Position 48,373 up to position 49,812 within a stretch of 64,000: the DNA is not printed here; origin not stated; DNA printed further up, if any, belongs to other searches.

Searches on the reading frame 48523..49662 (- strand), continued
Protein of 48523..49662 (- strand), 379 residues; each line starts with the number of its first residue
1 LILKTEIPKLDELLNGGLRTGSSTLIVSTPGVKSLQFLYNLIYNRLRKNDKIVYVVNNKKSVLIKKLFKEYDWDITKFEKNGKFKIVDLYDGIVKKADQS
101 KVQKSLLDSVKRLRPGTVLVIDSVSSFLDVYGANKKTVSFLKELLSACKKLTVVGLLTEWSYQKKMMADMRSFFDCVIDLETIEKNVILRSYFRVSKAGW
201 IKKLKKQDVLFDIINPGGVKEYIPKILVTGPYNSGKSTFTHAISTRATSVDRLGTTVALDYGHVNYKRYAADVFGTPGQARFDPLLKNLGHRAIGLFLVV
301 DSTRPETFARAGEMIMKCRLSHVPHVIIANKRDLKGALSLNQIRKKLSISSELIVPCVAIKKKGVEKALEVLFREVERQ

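Call 76: search_protein_families(library=pfam, proteins=[L003:12569-12790:+, L006:11247-11579:+, L012:8229-8558:+], max_evalue=1)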
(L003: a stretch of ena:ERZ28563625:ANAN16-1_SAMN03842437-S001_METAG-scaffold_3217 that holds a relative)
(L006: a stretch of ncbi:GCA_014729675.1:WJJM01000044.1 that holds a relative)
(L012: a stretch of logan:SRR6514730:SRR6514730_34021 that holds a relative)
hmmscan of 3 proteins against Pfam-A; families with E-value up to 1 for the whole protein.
L003:12569-12790:+ (74 aa): 13 families
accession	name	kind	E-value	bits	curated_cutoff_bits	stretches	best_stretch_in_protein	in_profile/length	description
PF08279.18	HTH_11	-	7.9e-05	22.9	25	1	17-57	3-43/55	HTH domain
PF06163.17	DUF977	-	0.0042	17.6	22.1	1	7-56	5-52/134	Bacterial protein of unknown function (DUF977)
PF04703.18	FaeA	-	0.014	16.1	20.7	1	16-66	2-52/62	FaeA-like protein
PF17782.7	DprA_WH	-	0.017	15.6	22.9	1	18-59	16-55/61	DprA winged helix domain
PF13412.12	HTH_24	-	0.018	15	21.9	1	15-57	4-45/48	Winged helix-turn-helix DNA-binding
PF24033.1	DUF7342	-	0.021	15.2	31.6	1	17-61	5-49/150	Family of unknown function (DUF7342)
PF13542.12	HTH_Tnp_ISL3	-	0.039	13.9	27.4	1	22-48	20-45/51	Helix-turn-helix domain of transposase family ISL3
PF08461.16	HTH_12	-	0.057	13.8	21.4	1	18-40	2-24/66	Ribonuclease R winged-helix domain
PF07106.19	TBPIP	-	0.077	13.4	22.8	1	17-60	4-49/62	TBPIP/Hop2 winged helix domain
PF24034.1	DUF7343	-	0.082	13.2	27.6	1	17-68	6-57/62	Domain of unknown function (DUF7343)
PF01022.26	HTH_5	-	0.1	12.9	22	1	16-49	4-35/47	Bacterial regulatory protein, arsR family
PF07308.18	DUF1456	-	0.17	12.6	27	1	5-60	7-60/68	Protein of unknown function (DUF1456)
PF09339.16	HTH_IclR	-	0.17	12.1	22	1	18-57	7-46/52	IclR helix-turn-helix domain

L006:11247-11579:+ (111 aa): 2 families
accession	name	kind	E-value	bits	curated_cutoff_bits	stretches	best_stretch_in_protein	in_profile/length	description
PF23000.2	ChitinSynthase_IV_N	-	0.018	14.4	23.5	1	11-88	136-212/390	Chitin synthase N-terminal putative transporter domain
PF24020.1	DUF7333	-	0.34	11.4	27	1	49-102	5-59/61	Family of unknown function (DUF7333)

L012:8229-8558:+ (110 aa): 4 families
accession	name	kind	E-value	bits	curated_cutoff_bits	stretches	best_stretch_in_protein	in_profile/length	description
PF10960.13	Holin_BhlA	-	0.0025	18.2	22.6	1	93-108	18-33/70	BhlA holin family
PF19529.4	DUF6057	-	0.15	11.3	29.8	1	7-101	116-208/569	Family of unknown function (DUF6057)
PF15183.11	MRAP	-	0.25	11.8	27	0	85-103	40-58/89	Melanocortin-2 receptor accessory protein family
PF05545.16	FixQ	-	0.39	11.1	29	1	92-109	20-37/49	Cbb3-type cytochrome oxidase component FixQ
